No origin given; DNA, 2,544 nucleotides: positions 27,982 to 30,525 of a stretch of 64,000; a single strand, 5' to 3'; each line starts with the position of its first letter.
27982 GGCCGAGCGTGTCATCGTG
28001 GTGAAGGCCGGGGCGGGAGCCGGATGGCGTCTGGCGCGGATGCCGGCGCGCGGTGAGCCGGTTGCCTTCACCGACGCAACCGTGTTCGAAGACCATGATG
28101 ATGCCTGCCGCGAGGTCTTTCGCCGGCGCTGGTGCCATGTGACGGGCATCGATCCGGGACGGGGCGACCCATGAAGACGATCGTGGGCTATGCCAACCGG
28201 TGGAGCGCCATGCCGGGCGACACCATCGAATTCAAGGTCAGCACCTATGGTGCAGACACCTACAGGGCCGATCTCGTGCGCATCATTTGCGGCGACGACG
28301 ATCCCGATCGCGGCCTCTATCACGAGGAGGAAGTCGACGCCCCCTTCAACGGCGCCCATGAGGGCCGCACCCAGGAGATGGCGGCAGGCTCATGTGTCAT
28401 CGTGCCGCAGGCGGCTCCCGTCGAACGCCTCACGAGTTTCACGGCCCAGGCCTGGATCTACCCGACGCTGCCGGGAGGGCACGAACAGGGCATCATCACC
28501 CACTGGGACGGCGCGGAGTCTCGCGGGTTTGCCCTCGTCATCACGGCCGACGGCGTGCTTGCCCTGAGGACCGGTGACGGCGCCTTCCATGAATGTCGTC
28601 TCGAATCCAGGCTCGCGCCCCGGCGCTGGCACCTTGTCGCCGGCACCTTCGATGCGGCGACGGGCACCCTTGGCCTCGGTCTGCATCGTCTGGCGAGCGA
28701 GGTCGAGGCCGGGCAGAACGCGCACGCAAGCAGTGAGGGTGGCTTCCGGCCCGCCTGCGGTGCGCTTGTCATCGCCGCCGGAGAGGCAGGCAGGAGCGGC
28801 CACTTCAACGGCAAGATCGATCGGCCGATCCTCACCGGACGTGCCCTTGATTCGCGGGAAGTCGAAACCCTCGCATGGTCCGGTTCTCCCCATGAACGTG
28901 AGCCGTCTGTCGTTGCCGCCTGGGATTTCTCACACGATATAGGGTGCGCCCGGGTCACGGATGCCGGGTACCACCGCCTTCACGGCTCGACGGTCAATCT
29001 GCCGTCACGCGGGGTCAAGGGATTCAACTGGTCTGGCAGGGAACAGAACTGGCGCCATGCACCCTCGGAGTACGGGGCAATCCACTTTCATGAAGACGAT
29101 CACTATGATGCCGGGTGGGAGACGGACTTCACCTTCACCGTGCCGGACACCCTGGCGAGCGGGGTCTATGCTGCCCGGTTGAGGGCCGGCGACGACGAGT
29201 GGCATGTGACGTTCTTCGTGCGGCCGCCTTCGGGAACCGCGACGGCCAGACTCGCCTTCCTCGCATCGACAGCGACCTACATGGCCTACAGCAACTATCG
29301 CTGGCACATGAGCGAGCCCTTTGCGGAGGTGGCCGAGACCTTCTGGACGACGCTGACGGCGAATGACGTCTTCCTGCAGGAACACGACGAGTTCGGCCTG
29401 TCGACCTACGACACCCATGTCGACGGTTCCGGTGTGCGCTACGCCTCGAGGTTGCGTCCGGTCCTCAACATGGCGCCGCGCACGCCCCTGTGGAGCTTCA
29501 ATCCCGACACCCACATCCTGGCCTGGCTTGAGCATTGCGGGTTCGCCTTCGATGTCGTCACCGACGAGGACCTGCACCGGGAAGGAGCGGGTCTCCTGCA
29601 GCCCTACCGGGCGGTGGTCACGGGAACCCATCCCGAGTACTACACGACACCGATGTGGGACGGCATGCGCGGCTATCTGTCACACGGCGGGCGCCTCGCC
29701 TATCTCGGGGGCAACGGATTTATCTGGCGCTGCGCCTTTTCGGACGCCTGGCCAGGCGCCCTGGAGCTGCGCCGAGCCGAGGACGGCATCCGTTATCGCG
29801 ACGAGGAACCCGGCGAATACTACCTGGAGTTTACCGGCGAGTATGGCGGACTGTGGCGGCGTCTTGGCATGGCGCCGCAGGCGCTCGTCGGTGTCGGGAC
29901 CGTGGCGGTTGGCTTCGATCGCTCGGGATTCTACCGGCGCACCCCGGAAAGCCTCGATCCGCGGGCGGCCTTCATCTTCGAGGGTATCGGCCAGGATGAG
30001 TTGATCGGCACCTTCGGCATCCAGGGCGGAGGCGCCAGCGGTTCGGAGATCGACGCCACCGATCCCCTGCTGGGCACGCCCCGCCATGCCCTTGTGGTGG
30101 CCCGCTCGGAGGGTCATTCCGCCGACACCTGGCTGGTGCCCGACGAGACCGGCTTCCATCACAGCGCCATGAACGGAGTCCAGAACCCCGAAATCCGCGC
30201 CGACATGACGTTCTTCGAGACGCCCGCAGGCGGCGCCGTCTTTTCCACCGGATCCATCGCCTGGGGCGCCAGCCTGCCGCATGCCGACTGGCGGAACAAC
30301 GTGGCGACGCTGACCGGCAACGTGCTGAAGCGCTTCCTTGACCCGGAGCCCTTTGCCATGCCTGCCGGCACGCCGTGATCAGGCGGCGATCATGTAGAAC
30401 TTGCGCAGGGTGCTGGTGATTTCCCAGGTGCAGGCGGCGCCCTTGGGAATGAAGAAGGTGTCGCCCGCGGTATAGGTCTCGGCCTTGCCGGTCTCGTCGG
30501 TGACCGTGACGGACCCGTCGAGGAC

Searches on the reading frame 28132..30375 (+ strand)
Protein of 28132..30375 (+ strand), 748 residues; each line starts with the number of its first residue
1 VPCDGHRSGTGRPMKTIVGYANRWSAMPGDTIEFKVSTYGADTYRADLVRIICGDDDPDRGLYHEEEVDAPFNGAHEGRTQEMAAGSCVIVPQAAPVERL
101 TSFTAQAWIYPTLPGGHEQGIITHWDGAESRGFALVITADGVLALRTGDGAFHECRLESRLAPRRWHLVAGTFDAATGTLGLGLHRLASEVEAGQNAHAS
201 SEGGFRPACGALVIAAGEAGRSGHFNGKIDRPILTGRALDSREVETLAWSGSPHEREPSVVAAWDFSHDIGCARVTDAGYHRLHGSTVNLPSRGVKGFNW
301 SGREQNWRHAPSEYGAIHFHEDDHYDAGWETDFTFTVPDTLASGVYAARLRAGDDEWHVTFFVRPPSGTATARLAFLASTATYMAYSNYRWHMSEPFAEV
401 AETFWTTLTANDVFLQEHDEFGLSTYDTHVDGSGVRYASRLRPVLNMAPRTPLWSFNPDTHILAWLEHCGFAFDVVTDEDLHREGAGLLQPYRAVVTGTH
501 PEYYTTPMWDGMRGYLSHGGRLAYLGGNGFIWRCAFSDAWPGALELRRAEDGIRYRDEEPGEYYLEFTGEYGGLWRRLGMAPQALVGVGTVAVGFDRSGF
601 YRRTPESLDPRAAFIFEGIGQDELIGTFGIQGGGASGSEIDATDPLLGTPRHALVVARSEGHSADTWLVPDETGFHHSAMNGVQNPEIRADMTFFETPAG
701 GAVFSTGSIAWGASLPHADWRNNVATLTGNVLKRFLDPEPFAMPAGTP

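Call 59: search_protein_families(library=pfam, proteins=[window:28132-30375:+], max_evalue=0.01)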
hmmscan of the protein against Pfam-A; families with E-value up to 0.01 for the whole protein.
window:28132-30375:+ (748 aa): 2 families
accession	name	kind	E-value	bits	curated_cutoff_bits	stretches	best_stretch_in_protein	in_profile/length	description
PF20254.3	DMFA2_C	-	8.6e-89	299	27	1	293-716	2-369/374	N,N-dimethylformamidase beta subunit-like, C-terminal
PF13385.13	Laminin_G_3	-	4.7e-10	40.2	27.6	1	95-244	12-150/151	Concanavalin A-like lectin/glucanases superfamily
